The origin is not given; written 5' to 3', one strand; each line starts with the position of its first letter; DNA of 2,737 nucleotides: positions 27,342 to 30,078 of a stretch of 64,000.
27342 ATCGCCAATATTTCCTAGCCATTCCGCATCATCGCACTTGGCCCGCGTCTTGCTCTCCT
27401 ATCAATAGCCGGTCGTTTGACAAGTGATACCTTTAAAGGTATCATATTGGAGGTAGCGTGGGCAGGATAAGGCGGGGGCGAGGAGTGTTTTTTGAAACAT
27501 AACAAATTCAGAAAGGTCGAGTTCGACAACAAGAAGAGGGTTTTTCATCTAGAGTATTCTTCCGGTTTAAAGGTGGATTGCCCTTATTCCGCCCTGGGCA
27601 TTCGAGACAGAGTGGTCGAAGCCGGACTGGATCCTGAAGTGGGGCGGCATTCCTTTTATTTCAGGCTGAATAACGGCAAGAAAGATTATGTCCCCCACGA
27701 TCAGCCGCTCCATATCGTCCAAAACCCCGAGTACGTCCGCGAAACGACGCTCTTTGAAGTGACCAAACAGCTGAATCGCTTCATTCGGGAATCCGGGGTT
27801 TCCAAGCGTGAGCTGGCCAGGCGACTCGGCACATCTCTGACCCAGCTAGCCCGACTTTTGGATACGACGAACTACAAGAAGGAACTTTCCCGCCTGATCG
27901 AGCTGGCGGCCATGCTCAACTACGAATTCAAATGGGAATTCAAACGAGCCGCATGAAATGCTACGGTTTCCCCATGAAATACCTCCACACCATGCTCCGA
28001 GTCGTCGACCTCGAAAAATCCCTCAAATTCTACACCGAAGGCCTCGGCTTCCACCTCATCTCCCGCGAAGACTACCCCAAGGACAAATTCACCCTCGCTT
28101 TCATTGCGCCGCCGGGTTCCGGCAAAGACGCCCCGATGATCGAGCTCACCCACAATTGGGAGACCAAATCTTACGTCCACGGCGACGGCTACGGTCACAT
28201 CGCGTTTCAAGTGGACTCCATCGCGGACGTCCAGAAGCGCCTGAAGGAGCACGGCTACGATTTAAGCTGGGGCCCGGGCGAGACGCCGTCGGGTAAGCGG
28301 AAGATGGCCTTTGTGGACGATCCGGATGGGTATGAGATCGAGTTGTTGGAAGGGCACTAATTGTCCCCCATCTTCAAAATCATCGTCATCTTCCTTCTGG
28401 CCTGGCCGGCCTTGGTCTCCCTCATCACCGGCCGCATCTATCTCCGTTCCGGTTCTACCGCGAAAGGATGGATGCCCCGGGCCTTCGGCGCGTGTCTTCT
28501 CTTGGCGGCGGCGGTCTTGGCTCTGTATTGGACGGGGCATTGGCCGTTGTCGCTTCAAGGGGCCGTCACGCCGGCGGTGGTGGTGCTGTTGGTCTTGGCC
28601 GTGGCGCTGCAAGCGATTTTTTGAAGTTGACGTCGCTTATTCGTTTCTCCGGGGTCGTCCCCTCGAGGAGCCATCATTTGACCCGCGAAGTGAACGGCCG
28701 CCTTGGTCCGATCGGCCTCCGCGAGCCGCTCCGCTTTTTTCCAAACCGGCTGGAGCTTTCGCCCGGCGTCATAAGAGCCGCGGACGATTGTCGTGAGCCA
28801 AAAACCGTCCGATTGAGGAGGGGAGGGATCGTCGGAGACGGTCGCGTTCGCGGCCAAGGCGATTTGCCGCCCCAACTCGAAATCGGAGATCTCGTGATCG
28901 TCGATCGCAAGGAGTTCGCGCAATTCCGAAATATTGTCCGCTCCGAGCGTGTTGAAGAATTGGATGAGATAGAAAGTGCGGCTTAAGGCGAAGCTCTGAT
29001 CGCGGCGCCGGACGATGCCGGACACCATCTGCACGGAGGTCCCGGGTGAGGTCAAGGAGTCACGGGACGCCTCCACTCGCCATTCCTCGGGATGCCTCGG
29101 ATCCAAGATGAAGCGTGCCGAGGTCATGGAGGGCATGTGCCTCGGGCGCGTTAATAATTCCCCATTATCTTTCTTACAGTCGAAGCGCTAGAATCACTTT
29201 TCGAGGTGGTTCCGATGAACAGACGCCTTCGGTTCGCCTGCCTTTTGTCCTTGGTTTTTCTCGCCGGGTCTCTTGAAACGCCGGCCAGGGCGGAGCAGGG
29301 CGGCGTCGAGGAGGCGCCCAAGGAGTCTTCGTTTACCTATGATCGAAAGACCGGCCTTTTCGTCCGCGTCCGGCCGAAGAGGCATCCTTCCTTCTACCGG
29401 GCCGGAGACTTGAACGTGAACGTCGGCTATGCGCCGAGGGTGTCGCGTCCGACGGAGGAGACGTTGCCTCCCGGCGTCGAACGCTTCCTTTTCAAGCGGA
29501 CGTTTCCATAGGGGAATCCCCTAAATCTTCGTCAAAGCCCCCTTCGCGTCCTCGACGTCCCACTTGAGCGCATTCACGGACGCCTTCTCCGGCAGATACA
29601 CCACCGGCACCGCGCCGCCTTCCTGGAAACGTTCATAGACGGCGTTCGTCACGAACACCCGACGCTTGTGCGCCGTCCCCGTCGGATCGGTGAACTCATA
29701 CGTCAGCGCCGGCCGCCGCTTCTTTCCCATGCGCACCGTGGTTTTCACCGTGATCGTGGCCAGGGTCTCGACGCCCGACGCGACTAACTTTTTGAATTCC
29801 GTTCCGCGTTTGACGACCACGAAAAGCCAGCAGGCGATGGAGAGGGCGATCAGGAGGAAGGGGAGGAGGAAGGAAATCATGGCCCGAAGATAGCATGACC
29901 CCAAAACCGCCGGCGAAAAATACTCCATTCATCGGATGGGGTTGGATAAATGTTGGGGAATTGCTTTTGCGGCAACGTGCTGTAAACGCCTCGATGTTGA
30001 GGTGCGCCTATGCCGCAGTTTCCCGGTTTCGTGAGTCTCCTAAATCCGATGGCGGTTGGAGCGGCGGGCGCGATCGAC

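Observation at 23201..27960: Lower-GC island wired with four successive sigma-54 promoters but no enhancer-binding protein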

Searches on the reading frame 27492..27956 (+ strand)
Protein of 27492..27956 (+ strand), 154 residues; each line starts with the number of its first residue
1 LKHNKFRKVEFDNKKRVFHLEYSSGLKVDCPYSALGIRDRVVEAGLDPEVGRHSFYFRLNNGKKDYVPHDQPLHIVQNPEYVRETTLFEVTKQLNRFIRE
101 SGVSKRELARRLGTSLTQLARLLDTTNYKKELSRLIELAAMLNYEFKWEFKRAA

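Call 7: search_protein_families(library=pfam, proteins=[window:27492-27956:+], max_evalue=0.01)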
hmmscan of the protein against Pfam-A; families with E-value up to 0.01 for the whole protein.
window:27492-27956:+ (154 aa): 1 family
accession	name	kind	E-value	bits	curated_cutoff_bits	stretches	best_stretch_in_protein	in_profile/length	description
PF13443.12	HTH_26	-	0.00025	21.7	22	1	94-143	2-51/63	Cro/C1-type HTH DNA-binding domain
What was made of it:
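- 27492..27956 (+): 154-aa antitoxin-like regulator with an N-terminal beta domain and a C-terminal XRE-type HTH. TTG start with SD GAGGAG. HTH_26 scores 21.7 bits (call 7).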

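Call 8: search_protein_families(library=ncbifam, proteins=[window:27492-27956:+], max_evalue=0.01)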
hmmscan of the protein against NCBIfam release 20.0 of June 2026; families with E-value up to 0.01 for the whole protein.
window:27492-27956:+ (154 aa): 0 families

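Call 39: find_homologous_proteins(query=window:27492-27956:+)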
Query window:27492-27956:+ (154 aa): 199 proteins with E <= 0.001 among 299 candidates; the best 120 are listed.
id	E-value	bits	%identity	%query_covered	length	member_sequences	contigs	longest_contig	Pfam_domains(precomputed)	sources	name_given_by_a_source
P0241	3.4e-94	331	97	100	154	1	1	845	-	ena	-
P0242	2.0e-93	328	96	100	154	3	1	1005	-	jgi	-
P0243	1.3e-82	293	85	100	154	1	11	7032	-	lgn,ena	-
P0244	7.7e-82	291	84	100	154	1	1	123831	-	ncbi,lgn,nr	ncbi:MAG TPA: helix-turn-helix transcriptional regulator [bacterium]|nr:helix-turn-helix transcripti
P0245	1.7e-81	289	84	100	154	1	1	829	-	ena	-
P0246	1.4e-80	287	84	100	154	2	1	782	-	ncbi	-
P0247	2.6e-80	286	84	100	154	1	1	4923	-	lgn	-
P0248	3.6e-79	282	81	100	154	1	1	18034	-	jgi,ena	-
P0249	8.7e-79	281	81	100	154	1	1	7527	-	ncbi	-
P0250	9.0e-78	277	79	100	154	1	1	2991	-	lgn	-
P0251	1.1e-77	277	81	100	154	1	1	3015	-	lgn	-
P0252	1.8e-77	276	80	100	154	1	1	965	-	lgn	-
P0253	5.9e-77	275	79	100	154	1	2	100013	-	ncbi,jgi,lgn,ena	-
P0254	2.3e-76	273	77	100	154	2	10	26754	-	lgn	-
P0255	2.4e-76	273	80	90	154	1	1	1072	-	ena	-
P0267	4.9e-75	269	77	100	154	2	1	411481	-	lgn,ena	-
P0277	2.3e-74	266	76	100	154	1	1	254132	-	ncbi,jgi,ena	jgi:hypothetical protein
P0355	2.3e-69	250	72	100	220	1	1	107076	PF13711.12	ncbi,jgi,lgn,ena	-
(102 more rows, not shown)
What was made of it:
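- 27492..27956 (+): More than 120 homologue clusters, nearly all exactly 154 aa, share 69-97 % identity (call 39).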

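Call 40: find_encoding_contigs(protein=P0244, flank=6000, max_places=1)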
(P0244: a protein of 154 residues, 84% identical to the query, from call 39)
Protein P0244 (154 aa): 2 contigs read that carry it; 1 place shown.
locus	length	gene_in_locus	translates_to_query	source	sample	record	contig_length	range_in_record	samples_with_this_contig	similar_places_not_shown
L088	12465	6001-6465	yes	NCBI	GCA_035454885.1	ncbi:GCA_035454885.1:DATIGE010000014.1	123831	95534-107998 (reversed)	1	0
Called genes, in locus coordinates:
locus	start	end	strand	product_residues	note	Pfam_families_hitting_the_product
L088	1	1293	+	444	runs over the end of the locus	PF00120:Gln-synt_C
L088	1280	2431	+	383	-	PF00465:Fe-ADH, PF13685:Fe-ADH_2, PF25137:ADH_Fe_C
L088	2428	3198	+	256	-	PF07722:Peptidase_C26, PF00117:GATase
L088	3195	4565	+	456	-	PF00171:Aldedh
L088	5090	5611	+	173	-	PF10543:ORF6N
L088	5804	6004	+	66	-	PF13711:DUF4160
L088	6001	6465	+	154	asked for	-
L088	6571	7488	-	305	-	PF00381:PTS-HPr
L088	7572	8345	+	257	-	-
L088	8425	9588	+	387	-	PF00155:Aminotran_1_2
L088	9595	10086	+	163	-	PF01288:HPPK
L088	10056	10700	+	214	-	PF00923:TAL_FSA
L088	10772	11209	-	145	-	PF14347:DUF4399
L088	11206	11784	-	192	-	PF00025:Arf (faint), PF00071:Ras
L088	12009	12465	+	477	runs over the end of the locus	PF00072:Response_reg, PF01078:Mg_chelatase (faint), PF00158:Sigma54_activat, PF14532:Sigma54_activ_2, PF07728:AAA_5, PF13556:HTH_30 (faint), PF25601:AAA_lid_14, PF02954:HTH_8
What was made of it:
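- A bEBP gene (Response_reg + Sigma54_activat + HTH_8) exists in the closest genome, in L088 (call 40).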

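Call 41: find_encoding_contigs(protein=P0267, flank=6000, max_places=1)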
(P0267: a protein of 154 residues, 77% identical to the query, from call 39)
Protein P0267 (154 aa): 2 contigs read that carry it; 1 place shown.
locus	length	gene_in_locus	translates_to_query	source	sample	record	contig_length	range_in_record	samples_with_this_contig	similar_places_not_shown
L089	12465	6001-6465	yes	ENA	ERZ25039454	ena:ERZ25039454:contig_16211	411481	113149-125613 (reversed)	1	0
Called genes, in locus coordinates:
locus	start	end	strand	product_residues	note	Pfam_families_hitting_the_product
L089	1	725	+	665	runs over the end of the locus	PF01757:Acyl_transf_3, PF19040:SGNH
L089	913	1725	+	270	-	PF00106:adh_short, PF08659:KR, PF13460:NAD_binding_10 (weak), PF13561:adh_short_C2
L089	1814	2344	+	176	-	PF07366:SnoaL, PF12680:SnoaL_2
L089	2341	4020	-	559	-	PF00501:AMP-binding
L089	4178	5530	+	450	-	-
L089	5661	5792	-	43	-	-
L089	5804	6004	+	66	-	PF13711:DUF4160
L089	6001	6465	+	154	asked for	-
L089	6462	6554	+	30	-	-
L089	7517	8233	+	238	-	PF00561:Abhydrolase_1, PF12146:Hydrolase_4, PF12697:Abhydrolase_6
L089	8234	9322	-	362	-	PF01479:S4, PF00849:PseudoU_synth_2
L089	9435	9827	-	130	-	-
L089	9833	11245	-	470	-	PF04079:SMC_ScpB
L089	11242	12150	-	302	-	PF02616:SMC_ScpA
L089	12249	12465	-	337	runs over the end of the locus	PF00579:tRNA-synt_1b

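Call 42: find_encoding_contigs(protein=P0277, flank=6000, max_places=1)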
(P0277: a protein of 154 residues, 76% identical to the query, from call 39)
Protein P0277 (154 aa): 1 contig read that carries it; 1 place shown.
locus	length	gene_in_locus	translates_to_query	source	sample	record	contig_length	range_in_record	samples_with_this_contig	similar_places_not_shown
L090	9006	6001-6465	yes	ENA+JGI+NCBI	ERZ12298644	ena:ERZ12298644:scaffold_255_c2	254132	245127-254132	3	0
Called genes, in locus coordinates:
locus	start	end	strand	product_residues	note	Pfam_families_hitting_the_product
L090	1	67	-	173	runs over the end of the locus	-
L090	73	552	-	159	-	PF24837:AMIN-like (weak)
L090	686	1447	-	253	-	-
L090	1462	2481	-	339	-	PF04773:FecR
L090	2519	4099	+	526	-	-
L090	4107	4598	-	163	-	PF00027:cNMP_binding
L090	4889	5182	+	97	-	PF12844:HTH_19 (weak), PF13560:HTH_31, PF01381:HTH_3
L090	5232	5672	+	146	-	PF13560:HTH_31 (weak), PF01381:HTH_3 (weak)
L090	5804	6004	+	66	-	PF13711:DUF4160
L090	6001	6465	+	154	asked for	-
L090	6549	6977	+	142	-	-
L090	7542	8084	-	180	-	-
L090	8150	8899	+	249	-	-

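Call 50: search_solved_structures(query=window:27492-27956:+, max_evalue=1)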
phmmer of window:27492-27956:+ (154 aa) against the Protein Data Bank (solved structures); distinct sequences matched with E-value up to 1: 4.
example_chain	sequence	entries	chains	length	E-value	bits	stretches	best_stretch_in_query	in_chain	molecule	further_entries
6hpb_B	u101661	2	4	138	0.1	16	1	41-128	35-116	Antitoxin HicB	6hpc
6u0i_A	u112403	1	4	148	0.12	15.7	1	41-128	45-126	Antitoxin HicB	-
8ezt_A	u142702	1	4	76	0.2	15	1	89-149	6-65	HipB(Lp)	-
3vwb_A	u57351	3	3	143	0.32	14.4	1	81-145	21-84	Virulence regulon transcriptional activator virB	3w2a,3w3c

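Call 64: search_protein_families(library=pfam, proteins=[L088:5804-6001:+], max_evalue=5)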
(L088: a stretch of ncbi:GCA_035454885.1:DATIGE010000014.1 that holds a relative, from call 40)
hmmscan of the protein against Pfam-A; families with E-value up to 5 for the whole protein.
L088:5804-6001:+ (66 aa): 1 family
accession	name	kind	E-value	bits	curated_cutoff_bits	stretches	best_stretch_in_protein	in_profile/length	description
PF13711.11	DUF4160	-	2.2e-08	34.6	23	1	8-61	1-54/65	Domain of unknown function (DUF4160)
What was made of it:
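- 27458..27502 (+): Remnant of the DUF4160 (toxin-like) gene. Only 14 codons remain (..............*), after an internal deletion of about 160 nt. PF13711 is confirmed for the L088 copy (call 64).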

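Call 68: predict_structure(alignment_id=A5)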
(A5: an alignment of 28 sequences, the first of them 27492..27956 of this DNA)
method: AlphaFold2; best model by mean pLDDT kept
length: 154 residues; sequences in the alignment: 28
mean_pLDDT: 81.8   pTM: 0.50
mean pLDDT of the five models: 81.8, 78.4, 78.3, 72.3, 71.9
residues with pLDDT >= 90: 54; 70-90: 75; 50-70: 18; < 50: 7
segments of 3 or more residues with pLDDT < 50: 149-154
pLDDT, mean of each block of 10 residues (from residue 1): 77 92 85 85 86 85 86 64 73 91 91 92 86 83 69 34
secondary structure, 60 per line:
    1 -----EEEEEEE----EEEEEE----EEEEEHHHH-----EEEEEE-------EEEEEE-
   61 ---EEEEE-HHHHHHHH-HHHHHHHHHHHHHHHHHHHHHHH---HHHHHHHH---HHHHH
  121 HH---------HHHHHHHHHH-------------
elements in order: E6-12 E17-22 E27-31 H32-35 E41-46 E54-59 E64-68 H70-77 H79-101 H105-112 H116-122 H132-141

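Call 72: fold_search(model_id=the predicted structure, library=pdb)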
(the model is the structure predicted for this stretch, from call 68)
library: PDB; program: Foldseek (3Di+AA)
matches with E <= 10: 1162; with E <= 0.001: 0
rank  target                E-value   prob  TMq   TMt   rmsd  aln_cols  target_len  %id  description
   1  6u0i_B                1.5e-02  1.00  0.37  0.41   7.2       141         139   13  Putative Antitoxin HicB3 from Escherichia coli str. K-12 substr. DH10B (released 2019-08-28)
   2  6npb_A                2.1e-02  1.00  0.36  0.16   3.1        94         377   14  X-ray crystal structure of TmpA, 2-trimethylaminoethylphosphonate hydroxylase, with Fe and 2OG (released 2019-03-06)
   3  3luu                  2.2e-02  1.00  0.33  0.53   5.0        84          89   12  Crystal structure of Protein with unknown function which belongs to Pfam DUF971 family (AFE_2189) from Acidithiobacillus (released 2010-03-09)
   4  2auw_A                2.2e-02  0.90  0.32  0.32  12.3       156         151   10  Crystal Structure of Putative DNA Binding Protein NE0471 from Nitrosomonas europaea ATCC 19718 (released 2005-10-11)
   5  6npb_B                2.5e-02  1.00  0.34  0.15   3.5        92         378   14  X-ray crystal structure of TmpA, 2-trimethylaminoethylphosphonate hydroxylase, with Fe and 2OG (released 2019-03-06)
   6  6npc_B                2.7e-02  1.00  0.35  0.15   3.2        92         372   14  X-ray crystal structure of TmpA, 2-trimethylaminoethylphosphonate hydroxylase, with Fe, 2OG, and 2-trimethylaminoethyl (released 2019-03-06)
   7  2o38_B                3.1e-02  1.00  0.42  0.67   2.9        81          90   23  Putative XRE Family Transcriptional Regulator (released 2007-01-02)
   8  6hpb_B                3.5e-02  0.99  0.38  0.42   7.2       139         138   14  Crystal structure of the E.coli HicAB toxin-antitoxin complex (released 2019-09-18)
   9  2auw_B                3.5e-02  0.84  0.30  0.30  10.8       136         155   15  Crystal Structure of Putative DNA Binding Protein NE0471 from Nitrosomonas europaea ATCC 19718 (released 2005-10-11)
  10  2o38_A                3.7e-02  1.00  0.43  0.70   2.9        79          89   20  Putative XRE Family Transcriptional Regulator (released 2007-01-02)
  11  6b9s_F                4.4e-02  0.75  0.35  0.16  14.5       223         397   14  MPnS crystallized in the absence of substrate (released 2017-12-20)
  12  3o2g                  5.5e-02  1.00  0.34  0.15   4.3        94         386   10  Crystal Structure of Human gamma-butyrobetaine,2-oxoglutarate dioxygenase 1 (BBOX1) (released 2010-09-15)
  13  3n6w                  5.8e-02  1.00  0.35  0.16   4.3        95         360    9  Crystal structure of human gamma-butyrobetaine hydroxylase (released 2010-07-21)
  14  9cy7_A                6.1e-02  0.77  0.19  0.05  10.1        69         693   13  Structure of S.pombe Dis3L2 in complex with oligoU RNA substrate (released 2025-08-06)
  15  4r5j_B                6.1e-02  0.20  0.20  0.15  13.5       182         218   13  Crystal structure of the DnaK C-terminus (Dnak-SBD-A) (released 2014-09-10)
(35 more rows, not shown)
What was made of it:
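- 27492..27956 (+): The model has pLDDT 82 and gives weak HicB3 and NE0471 fold matches (calls 50, 68, 72).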

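Call 83: find_encoding_contigs(protein=P0243, flank=3000, max_places=3)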
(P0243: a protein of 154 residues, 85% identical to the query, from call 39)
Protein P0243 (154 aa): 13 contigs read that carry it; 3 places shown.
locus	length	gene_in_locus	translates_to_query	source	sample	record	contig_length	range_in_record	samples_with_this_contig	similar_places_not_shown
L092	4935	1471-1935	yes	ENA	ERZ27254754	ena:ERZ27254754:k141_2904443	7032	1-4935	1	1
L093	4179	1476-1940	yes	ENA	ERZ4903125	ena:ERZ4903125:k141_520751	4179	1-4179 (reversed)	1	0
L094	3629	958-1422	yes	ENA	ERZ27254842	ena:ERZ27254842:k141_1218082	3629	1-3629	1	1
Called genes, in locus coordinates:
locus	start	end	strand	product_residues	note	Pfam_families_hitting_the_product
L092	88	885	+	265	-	PF01209:Ubie_methyltran, PF13489:Methyltransf_23, PF02390:Methyltransf_4 (faint), PF13649:Methyltransf_25, PF13847:Methyltransf_31, PF08241:Methyltransf_11, PF08242:Methyltransf_12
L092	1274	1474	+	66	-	PF13711:DUF4160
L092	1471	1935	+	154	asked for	-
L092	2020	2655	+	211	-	-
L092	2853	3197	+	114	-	PF04365:BrnT_toxin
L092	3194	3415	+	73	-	PF12441:CopG_antitoxin (weak), PF14384:BrnA_antitoxin (weak), PF23807:RHH_10 (weak)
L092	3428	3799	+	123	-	PF13316:DUF4087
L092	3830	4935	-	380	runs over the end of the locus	PF04406:TP6A_N, PF21180:TOP6A-Spo11_Toprim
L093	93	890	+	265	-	PF01209:Ubie_methyltran, PF13489:Methyltransf_23, PF02390:Methyltransf_4 (faint), PF13649:Methyltransf_25, PF13847:Methyltransf_31, PF08241:Methyltransf_11, PF08242:Methyltransf_12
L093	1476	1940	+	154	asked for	-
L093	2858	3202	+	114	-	PF04365:BrnT_toxin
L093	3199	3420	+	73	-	PF12441:CopG_antitoxin (weak), PF14384:BrnA_antitoxin (weak), PF23807:RHH_10 (weak)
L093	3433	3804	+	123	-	PF13316:DUF4087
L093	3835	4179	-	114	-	?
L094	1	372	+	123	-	?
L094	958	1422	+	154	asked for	-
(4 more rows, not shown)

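Call 84: find_encoding_contigs(protein=P0248, flank=3000, max_places=2)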
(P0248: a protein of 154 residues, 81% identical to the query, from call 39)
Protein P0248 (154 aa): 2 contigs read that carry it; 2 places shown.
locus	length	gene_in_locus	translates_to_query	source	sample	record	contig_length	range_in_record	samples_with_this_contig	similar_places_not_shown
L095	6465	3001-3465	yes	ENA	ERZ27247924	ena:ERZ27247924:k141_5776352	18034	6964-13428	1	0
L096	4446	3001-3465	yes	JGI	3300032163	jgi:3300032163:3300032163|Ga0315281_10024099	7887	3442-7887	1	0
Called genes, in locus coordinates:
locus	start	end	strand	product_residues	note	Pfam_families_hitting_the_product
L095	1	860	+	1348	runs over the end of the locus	PF00069:Pkinase, PF07714:PK_Tyr_Ser-Thr, PF01637:ATPase_2 (weak), PF13191:AAA_16, PF05729:NACHT, PF13401:AAA_22 (weak)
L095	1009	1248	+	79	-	PF14384:BrnA_antitoxin (weak)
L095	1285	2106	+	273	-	-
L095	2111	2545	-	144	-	PF10604:Polyketide_cyc2, PF08327:AHSA1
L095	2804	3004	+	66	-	PF13711:DUF4160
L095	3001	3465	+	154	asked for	-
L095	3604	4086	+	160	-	-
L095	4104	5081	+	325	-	-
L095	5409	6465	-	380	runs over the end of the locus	PF04406:TP6A_N, PF21180:TOP6A-Spo11_Toprim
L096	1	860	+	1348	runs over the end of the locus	PF00069:Pkinase, PF07714:PK_Tyr_Ser-Thr, PF01637:ATPase_2 (weak), PF13191:AAA_16, PF05729:NACHT, PF13401:AAA_22 (weak)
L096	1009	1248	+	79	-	PF14384:BrnA_antitoxin (weak)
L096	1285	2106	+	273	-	-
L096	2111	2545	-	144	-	PF10604:Polyketide_cyc2, PF08327:AHSA1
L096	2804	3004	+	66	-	PF13711:DUF4160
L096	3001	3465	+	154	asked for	-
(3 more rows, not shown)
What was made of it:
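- The HTH cassette sits in a different context each time, always behind DUF4160 (calls 40-42, 83-84). It includes a decayed copy of a cassette that occupies different sites in different genomes (calls 40-42, 83-84).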

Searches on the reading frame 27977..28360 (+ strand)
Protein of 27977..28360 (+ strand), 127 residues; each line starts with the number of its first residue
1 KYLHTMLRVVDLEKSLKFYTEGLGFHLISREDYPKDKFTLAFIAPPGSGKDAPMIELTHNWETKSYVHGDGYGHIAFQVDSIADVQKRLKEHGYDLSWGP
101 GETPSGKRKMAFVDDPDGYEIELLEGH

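Call 7: search_protein_families(library=pfam, proteins=[window:27977-28360:+], max_evalue=0.01)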
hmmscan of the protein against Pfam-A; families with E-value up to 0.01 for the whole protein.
window:27977-28360:+ (127 aa): 4 families
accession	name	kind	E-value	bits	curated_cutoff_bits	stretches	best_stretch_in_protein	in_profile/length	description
PF00903.31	Glyoxalase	-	7.2e-25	88.2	20.6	1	3-123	3-121/121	Glyoxalase/Bleomycin resistance protein/Dioxygenase superfamily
PF13669.12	Glyoxalase_4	-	1.2e-10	42.1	27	1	4-112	2-109/109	Glyoxalase/Bleomycin resistance protein/Dioxygenase superfamily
PF22677.2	Ble-like_N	-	2.2e-05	24.5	24.5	1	3-29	3-29/41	Bleomycin resistance protein-like N-terminal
PF13468.12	Glyoxalase_3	-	3.2e-05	24.5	25.1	1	4-107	3-111/176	Glyoxalase-like domain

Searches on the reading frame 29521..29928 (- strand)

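Call 64: search_protein_families(library=pfam, proteins=[window:29521-29928:-], max_evalue=5)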
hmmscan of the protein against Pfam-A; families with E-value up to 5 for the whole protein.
window:29521-29928:- (135 aa): 1 family
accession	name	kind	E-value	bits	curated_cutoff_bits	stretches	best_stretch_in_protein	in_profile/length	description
PF12158.14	DUF3592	-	0.0014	19.7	25.3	1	58-117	4-75/84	Domain of unknown function (DUF3592)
